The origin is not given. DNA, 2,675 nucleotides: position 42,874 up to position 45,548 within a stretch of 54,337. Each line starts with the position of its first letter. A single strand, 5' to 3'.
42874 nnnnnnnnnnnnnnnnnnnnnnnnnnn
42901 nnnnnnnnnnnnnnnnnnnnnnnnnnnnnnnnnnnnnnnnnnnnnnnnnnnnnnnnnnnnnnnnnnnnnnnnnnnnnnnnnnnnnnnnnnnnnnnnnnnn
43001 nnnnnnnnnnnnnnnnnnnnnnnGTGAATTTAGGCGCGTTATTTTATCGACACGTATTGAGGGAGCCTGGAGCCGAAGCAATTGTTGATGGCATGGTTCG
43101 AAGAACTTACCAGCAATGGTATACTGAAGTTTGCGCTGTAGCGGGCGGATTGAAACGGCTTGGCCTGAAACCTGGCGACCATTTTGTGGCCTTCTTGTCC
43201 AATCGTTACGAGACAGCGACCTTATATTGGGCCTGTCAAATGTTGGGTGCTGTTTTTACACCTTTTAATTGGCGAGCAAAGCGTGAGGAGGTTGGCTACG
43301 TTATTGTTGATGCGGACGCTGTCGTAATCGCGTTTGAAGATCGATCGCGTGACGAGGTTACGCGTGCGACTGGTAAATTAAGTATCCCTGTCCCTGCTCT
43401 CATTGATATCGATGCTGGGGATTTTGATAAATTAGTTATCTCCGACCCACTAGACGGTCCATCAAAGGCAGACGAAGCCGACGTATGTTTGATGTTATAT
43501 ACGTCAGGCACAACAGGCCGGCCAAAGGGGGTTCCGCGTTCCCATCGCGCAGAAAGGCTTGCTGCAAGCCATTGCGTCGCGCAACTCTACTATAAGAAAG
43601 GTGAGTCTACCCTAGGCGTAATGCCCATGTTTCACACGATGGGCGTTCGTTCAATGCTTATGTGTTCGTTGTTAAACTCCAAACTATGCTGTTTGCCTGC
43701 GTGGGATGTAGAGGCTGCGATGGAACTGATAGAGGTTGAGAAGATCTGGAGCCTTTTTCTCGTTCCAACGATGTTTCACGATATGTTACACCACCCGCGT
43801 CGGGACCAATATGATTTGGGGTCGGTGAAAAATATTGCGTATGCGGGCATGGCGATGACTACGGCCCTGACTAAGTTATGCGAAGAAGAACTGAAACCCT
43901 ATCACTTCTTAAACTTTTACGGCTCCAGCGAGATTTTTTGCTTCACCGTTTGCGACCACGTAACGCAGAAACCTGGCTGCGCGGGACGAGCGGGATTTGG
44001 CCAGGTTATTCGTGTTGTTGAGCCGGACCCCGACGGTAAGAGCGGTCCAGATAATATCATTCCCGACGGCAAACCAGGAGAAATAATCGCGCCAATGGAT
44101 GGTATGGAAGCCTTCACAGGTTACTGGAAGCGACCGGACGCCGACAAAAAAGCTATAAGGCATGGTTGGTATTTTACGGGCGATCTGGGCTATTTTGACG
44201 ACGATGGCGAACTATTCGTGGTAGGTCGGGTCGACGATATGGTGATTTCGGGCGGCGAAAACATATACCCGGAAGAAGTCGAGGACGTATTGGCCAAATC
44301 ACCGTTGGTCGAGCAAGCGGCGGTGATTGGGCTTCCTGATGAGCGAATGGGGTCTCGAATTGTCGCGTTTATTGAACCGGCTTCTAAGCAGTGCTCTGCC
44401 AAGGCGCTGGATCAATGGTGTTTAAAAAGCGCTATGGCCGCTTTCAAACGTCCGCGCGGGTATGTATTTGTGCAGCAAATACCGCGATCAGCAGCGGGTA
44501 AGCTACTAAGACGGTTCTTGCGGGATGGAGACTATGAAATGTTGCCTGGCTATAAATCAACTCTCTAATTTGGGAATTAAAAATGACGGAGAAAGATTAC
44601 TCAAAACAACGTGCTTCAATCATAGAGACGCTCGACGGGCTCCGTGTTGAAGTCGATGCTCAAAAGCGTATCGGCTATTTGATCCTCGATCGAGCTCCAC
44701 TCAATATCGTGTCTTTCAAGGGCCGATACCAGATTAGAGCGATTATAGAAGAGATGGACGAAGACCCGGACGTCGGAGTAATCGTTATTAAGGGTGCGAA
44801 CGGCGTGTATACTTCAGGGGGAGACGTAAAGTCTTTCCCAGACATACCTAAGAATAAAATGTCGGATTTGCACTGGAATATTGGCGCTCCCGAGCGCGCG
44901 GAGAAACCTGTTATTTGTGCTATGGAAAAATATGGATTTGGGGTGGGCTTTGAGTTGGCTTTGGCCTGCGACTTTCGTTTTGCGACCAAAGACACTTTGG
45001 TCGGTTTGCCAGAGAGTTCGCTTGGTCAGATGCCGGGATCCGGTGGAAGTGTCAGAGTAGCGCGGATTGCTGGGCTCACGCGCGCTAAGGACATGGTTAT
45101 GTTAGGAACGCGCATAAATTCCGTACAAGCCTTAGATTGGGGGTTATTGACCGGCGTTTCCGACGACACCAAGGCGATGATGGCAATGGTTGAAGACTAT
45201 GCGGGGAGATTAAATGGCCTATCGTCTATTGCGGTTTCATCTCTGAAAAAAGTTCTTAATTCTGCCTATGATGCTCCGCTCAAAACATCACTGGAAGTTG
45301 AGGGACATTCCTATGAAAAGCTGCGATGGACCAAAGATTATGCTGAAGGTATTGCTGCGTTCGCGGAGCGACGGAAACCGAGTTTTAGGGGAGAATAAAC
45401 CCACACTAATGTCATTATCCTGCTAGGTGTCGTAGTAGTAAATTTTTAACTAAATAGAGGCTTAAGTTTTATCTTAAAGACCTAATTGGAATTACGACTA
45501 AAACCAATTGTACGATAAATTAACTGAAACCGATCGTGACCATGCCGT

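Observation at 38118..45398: Molybdo-hydroxylase L-M-S + CoA ligase + crotonase operon with the gene order of the furoyl-CoA (hmfABCDE) pathway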

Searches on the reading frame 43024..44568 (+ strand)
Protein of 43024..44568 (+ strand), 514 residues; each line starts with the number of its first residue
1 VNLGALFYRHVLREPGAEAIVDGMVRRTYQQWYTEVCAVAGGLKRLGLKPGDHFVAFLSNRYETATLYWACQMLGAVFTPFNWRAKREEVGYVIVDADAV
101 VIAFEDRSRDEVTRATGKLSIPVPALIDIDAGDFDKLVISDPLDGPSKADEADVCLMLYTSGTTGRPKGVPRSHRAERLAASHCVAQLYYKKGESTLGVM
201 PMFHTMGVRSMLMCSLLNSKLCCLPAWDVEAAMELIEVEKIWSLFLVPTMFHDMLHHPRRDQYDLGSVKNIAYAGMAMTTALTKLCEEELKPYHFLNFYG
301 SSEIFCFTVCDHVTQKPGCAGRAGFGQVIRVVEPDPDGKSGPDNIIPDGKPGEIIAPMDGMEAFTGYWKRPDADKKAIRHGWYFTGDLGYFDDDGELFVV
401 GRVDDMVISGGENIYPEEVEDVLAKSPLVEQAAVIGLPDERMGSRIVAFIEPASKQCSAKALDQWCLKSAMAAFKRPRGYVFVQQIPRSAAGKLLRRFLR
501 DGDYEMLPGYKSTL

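Call 5: search_protein_families(library=pfam, proteins=[window:43024-44568:+])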
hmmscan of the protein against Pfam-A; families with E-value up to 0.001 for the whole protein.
window:43024-44568:+ (514 aa): 2 families
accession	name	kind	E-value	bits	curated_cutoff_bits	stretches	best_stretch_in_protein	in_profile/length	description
PF00501.34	AMP-binding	-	1.4e-62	212.2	29.9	1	8-368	2-384/384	AMP-binding enzyme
PF13193.12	AMP-binding_C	-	5.2e-16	59.8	24.5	1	418-493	1-76/76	AMP-binding enzyme C-terminal domain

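Call 6: search_protein_families(library=ncbifam, proteins=[window:43024-44568:+])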
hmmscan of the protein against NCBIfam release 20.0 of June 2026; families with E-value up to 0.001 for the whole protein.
window:43024-44568:+ (514 aa): 107 families (the best 25 are shown)
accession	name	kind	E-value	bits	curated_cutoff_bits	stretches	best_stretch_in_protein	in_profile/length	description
NF004837.0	PRK06187.1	subfamily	4.4e-111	371.7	476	1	2-501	9-520/531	long-chain-fatty-acid--CoA ligase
NF006182.0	PRK08316.1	subfamily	5e-86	289.2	663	1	3-501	13-515/523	fatty acyl-CoA synthetase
NF009071.0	PRK12406.1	subfamily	3.5e-81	273.2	701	1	19-502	5-501/510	acyl-CoA synthetase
NF052269.1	Staph_lig_FadD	equivalog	2.4e-76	257.1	650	1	19-496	18-486/499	long-chain-fatty-acid--CoA ligase FadD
NF006181.0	PRK08314.1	subfamily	2.6e-76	257.1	705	2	143-504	195-555/563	long-chain-fatty-acid--CoA ligase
NF005801.1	PRK07656.1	equivalog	3e-74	250.5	657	1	14-500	14-500/500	FadD3 family acyl-CoA ligase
NF002966.0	PRK03640.1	equivalog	3.1e-74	250.3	556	1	11-501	12-478/483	o-succinylbenzoate--CoA ligase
NF005676.0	PRK07470.1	equivalog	9.5e-74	248.9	774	1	1-501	20-527/544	acyl-CoA synthetase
NF004114.0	PRK05605.1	equivalog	7.1e-71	239.2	766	2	147-501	216-567/575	long-chain-fatty-acid--CoA ligase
NF009233.0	PRK12583.1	subfamily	3.1e-69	233.8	832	2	150-505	199-552/558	fatty acid CoA ligase family protein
NF005702.0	PRK07514.1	subfamily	1.6e-67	228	558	1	24-502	27-499/506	malonyl-CoA synthase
NF004797.0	PRK06145.1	equivalog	5.7e-64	216.3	850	1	2-501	3-493/499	acyl-CoA synthetase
NF052580.1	Str24CoAsynCasG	equivalog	8.5e-64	215.8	750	1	20-497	59-544/548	steroid-24-oyl-CoA synthetase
NF005307.0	PRK06839.1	equivalog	5.1e-63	213.4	748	1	15-497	16-487/496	o-succinylbenzoate--CoA ligase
TIGR01923.1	menE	equivalog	1.3e-62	212.1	330.15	1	28-497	1-440/442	o-succinylbenzoate--CoA ligase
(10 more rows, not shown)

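Call 44: search_solved_structures(query=window:43024-44568:+, max_evalue=1e-60)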
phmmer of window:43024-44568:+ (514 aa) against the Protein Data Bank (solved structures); distinct sequences matched with E-value up to 1e-60: 7.
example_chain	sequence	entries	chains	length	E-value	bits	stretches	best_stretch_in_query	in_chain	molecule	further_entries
8wev_A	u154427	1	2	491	7e-69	235.9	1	3-499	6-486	Feruloyl-CoA Synthetase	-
8weu_A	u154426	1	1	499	7.1e-69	235.9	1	3-499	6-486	Fatty-acyl-CoA synthase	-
3r44_A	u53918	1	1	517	4.2e-62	213.6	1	2-501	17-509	fatty acyl CoA synthetase FADD13 (FATTY-ACYL-CoA SYNTHETASE)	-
3cw8_X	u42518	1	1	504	6.9e-62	212.9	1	22-499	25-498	4-chlorobenzoyl CoA ligase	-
1t5d_X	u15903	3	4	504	1.7e-61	211.5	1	22-499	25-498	4-chlorobenzoyl CoA ligase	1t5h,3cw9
2qvz_X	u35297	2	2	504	3.3e-61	210.6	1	22-499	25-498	4-Chlorobenzoate CoA Ligase/Synthetase | 4-Chlorobenzoate CoA Ligase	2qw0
2qvx_X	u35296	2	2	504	4.5e-61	210.2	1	22-499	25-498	4-Chlorobenzoate CoA Ligase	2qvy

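Call 70: search_dna_similar(query=window:43024-44568:+, collection=plasmids, mode=protein, max_rows=14, max_evalue=1e-60)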
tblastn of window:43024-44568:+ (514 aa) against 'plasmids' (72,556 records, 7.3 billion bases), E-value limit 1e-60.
Records with a match: 75; places in all: 82; records where one place covers at least 80% of the query: 74.
Best place of each record, by identity: <60% 75.
By first word of the organism name: Paraburkholderia 11; Cupriavidus 9; Caballeronia 8; Paracoccus 8; Burkholderia 5; Natrinema 4; Dinoroseobacter 3; Azospirillum 2; Halobaculum 2; Haladaptatus 2; and 18 more.
By predicted mobility (MOB-suite, as given by PLSDB): non-mobilizable 50; mobilizable 16; conjugative 9.
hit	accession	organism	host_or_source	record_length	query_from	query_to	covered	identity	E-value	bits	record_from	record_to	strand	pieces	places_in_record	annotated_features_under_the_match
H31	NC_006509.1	Geobacillus kaustophilus HTA426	isolated from the deepest Ocean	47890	1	505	98%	49.7%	1e-158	506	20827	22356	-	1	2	AMP-binding protein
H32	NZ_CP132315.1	Shinella oryzae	Homo sapiens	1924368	1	511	99%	48.9%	3e-146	471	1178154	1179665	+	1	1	none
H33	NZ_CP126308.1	Bosea vestrisii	cell culture,root nodule of Vicia ...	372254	1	512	100%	47.6%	4e-144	464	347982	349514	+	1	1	AMP-binding protein | (2Fe-2S)-binding protein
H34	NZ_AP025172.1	Cupriavidus sp. P-10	-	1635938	1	507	99%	48.0%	1e-147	475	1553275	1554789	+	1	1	none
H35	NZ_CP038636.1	Cupriavidus oxalaticus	whole organism,sewage sludge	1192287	1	504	98%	48.2%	1e-140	454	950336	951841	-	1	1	none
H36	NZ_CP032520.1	Cupriavidus oxalaticus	cell culture,activated sludge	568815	1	504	98%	48.2%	2e-140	454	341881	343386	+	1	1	AMP-binding protein | (2Fe-2S)-binding protein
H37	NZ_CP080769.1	Cupriavidus pinatubonensis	genomic assembly,soil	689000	1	514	100%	47.2%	2e-144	465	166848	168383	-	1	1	AMP-binding protein | (2Fe-2S)-binding protein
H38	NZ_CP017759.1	Cupriavidus necator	whole organism,soil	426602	1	505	98%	48.0%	2e-144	465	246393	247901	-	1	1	AMP-binding protein | (2Fe-2S)-binding protein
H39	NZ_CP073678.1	Cupriavidus sp. KK10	Isolate,A bacterial consortium from ...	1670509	1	505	98%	47.9%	4e-145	468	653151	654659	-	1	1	none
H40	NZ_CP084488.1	Ensifer adhaerens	cellculture,soil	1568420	1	511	99%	47.3%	1e-144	466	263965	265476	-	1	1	none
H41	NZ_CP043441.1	Cupriavidus campinensis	cell culture,soil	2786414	1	505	98%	47.8%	2e-143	462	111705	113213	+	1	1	none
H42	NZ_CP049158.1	Caballeronia sp. SBC1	whole organism,soil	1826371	1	506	98%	47.7%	4e-142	459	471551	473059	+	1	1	none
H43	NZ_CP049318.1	Caballeronia sp. SBC2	whole organism,soil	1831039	1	506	98%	47.7%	4e-142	459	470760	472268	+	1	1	none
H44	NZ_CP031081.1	Paracoccus yeei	Homo sapiens,single cell,eye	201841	1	505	98%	47.3%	1e-140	454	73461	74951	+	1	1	AMP-binding protein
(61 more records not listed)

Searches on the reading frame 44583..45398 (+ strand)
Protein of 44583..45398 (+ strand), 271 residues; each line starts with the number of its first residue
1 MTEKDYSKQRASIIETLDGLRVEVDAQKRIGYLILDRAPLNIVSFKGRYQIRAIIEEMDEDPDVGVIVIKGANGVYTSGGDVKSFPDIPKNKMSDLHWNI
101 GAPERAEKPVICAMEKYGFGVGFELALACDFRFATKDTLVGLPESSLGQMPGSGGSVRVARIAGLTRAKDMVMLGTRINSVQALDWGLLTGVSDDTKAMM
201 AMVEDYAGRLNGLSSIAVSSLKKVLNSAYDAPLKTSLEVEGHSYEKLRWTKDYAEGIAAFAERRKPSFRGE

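Call 5: search_protein_families(library=pfam, proteins=[window:44583-45398:+])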
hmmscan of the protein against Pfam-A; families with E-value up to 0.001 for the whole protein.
window:44583-45398:+ (271 aa): 2 families
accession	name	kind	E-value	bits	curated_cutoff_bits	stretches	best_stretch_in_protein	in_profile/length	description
PF00378.25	ECH_1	-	1.5e-37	129.8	27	1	27-270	3-250/251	Enoyl-CoA hydratase/isomerase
PF16113.10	ECH_2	-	1.3e-17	64.8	27.2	1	33-196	4-175/335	Enoyl-CoA hydratase/isomerase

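Call 6: search_protein_families(library=ncbifam, proteins=[window:44583-45398:+])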
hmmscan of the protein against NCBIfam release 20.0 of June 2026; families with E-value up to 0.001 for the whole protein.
window:44583-45398:+ (271 aa): 72 families (the best 25 are shown)
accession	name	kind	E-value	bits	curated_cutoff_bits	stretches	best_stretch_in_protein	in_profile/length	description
NF006007.0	PRK08138.1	subfamily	5.5e-45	153.8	355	1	28-270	16-260/261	enoyl-CoA hydratase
NF005803.0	PRK07658.1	equivalog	1.5e-43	149.1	313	1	23-270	5-256/257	enoyl-CoA hydratase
NF005802.0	PRK07657.1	equivalog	1.2e-42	146.3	363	1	30-271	14-260/260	enoyl-CoA hydratase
NF007239.0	PRK09674.1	equivalog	5.2e-40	137.5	371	1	26-270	10-256/257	2,3-dehydroadipyl-CoA hydratase PaaF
NF051848.1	EnCoAHydtEchA19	equivalog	1.9e-39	135.8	400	1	22-270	2-257/258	enoyl-CoA hydratase EchA19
NF004517.0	PRK05862.1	equivalog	4.5e-39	134.5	396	1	22-269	6-255/257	enoyl-CoA hydratase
NF006566.0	PRK09076.1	subfamily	2.2e-37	129.1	286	1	22-269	7-258/260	enoyl-CoA hydratase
NF004475.0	PRK05809.1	subfamily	7e-37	127.3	394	1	22-269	6-258/260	short-chain-enoyl-CoA hydratase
NF006100.0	PRK08252.1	subfamily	7.7e-37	127.3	282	1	22-271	5-254/254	crotonase/enoyl-CoA hydratase family protein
NF042430.2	EnCoAhydt_DpgD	equivalog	1.3e-33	116.5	400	1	27-270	4-257/258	enoyl-CoA-hydratase DpgD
NF046063.1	oxepin_alt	equivalog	1.9e-32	112.8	300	1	50-266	31-253/254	oxepin-CoA hydrolase, alternative type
TIGR02280.1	PaaB1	equivalog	1.1e-31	110.3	345.15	1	26-271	5-256/256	2-(1,2-epoxy-1,2-dihydrophenyl)acetyl-CoA isomerase PaaG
NF006699.0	PRK09245.1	subfamily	1.3e-30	106.6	354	1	49-270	34-265/266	crotonase/enoyl-CoA hydratase family protein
NF005700.0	PRK07511.1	subfamily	1.9e-30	106.3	274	1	54-269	38-259/260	enoyl-CoA hydratase family protein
NF002936.2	PRK03580.1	equivalog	5.8e-30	104.5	500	1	29-270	12-260/261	crotonobetainyl-CoA hydratase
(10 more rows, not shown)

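Call 43: search_solved_structures(query=window:44583-45398:+, max_evalue=1e-20)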
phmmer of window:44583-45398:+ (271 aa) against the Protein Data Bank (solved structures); distinct sequences matched with E-value up to 1e-20: 36.
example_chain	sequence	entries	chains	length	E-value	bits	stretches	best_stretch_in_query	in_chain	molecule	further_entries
3pea_A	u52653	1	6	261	1.5e-35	126.4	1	25-270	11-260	Enoyl-CoA hydratase/isomerase family protein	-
5zai_A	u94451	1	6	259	8.3e-34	120.6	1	27-270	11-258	3-hydroxypropionyl-coenzyme A dehydratase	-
3q0j_A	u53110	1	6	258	8.8e-33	117.3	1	23-269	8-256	enoyl-CoA hydratase echA8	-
3pzk_A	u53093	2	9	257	9.1e-33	117.2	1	24-269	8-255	e enoyl-CoA hydratase echA8 | enoyl-CoA hydratase echA8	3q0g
3h81_A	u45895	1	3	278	1e-32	117.1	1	23-269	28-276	enoyl-CoA hydratase echA8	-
4fjw_D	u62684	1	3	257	2.4e-32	115.9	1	24-269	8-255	Probable enoyl-CoA hydratase echA8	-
3kqf_A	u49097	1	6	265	3.2e-31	112.2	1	40-271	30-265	Enoyl-CoA hydratase/isomerase family protein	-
1ey3_A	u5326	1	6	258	2e-29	106.3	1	31-269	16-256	ENOYL-COA HYDRATASE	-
1mj3_A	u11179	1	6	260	2.1e-29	106.2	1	31-269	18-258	ENOYL-COA HYDRATASE, MITOCHONDRIAL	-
1dub_A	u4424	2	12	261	2.1e-29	106.2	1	31-269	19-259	2-ENOYL-COA HYDRATASE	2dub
2pbp_A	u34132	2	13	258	2.7e-29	105.9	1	30-270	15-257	Enoyl-CoA hydratase subunit I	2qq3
9rgq_A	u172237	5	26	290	2.9e-29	105.7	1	31-269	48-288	Enoyl-CoA hydratase, mitochondrial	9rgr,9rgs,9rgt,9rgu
2ppy_A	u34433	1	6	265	4.4e-29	105.2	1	50-270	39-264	Enoyl-CoA hydratase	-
8zru_A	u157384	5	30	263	5.5e-29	104.8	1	50-270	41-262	Enoyl-CoA hydratase, mitochondrial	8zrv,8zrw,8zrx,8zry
2hw5_A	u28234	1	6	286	1.2e-28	103.7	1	50-270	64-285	Enoyl-CoA hydratase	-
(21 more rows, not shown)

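Call 71: search_dna_similar(query=window:44583-45398:+, collection=plasmids, mode=protein, max_rows=14, max_evalue=1e-40)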
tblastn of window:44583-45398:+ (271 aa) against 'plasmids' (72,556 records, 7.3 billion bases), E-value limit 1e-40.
Records with a match: 37; places in all: 38; records where one place covers at least 80% of the query: 37.
Best place of each record, by identity: <60% 37.
By first word of the organism name: Paraburkholderia 10; Cupriavidus 7; Caballeronia 6; Dinoroseobacter 3; Paracoccus 2; Azospirillum 2; Geobacillus 1; Rhizobium 1; Burkholderia 1; Shinella 1; and 3 more.
By predicted mobility (MOB-suite, as given by PLSDB): non-mobilizable 21; mobilizable 10; conjugative 6.
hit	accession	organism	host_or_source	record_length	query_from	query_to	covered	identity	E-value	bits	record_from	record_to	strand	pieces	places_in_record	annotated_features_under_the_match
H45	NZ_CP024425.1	Paracoccus yeei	Homo sapiens,single cell,skin swab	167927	2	270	99%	45.4%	1e-69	239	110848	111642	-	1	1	enoyl-CoA hydratase-related protein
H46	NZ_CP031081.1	Paracoccus yeei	Homo sapiens,single cell,eye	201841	2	270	99%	44.6%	2e-68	236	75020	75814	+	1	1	enoyl-CoA hydratase-related protein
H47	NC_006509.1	Geobacillus kaustophilus HTA426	isolated from the deepest Ocean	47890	18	270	93%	47.2%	6e-71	243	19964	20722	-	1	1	enoyl-CoA hydratase-related protein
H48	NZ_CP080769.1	Cupriavidus pinatubonensis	genomic assembly,soil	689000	14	270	95%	46.3%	1e-70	243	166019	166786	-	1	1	enoyl-CoA hydratase/isomerase family protein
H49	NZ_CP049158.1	Caballeronia sp. SBC1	whole organism,soil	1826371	5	270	98%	44.7%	5e-70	240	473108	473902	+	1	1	none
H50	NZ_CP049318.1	Caballeronia sp. SBC2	whole organism,soil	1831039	5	270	98%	44.7%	5e-70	240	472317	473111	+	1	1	none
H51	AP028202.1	Paraburkholderia largidicola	Physopelta gutta,midgut,Midgut crypts ...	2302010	5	271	99%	44.6%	3e-71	244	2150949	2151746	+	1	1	enoyl-CoA hydratase-related protein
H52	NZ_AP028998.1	Paraburkholderia sp. 22B1P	-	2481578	5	271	99%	44.6%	4e-71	244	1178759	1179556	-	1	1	none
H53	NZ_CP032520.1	Cupriavidus oxalaticus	cell culture,activated sludge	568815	1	271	100%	43.9%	5e-70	241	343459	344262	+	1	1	enoyl-CoA hydratase/isomerase family protein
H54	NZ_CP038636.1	Cupriavidus oxalaticus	whole organism,sewage sludge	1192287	1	271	100%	43.9%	1e-69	239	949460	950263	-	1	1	none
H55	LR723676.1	Rhizobium sp. TCK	soil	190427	14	270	95%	46.2%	4e-69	238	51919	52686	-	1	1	enoyl-CoA hydratase/isomerase family protein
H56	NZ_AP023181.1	Paraburkholderia sp. PGU19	Physopelta gutta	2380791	5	271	99%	44.2%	6e-71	243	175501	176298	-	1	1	none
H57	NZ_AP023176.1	Paraburkholderia largidicola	Physopelta gutta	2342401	5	271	99%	44.2%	2e-70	242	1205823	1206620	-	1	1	none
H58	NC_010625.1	Paraburkholderia phymatum STM815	-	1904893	5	271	99%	44.2%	3e-68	235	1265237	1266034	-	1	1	record has no annotation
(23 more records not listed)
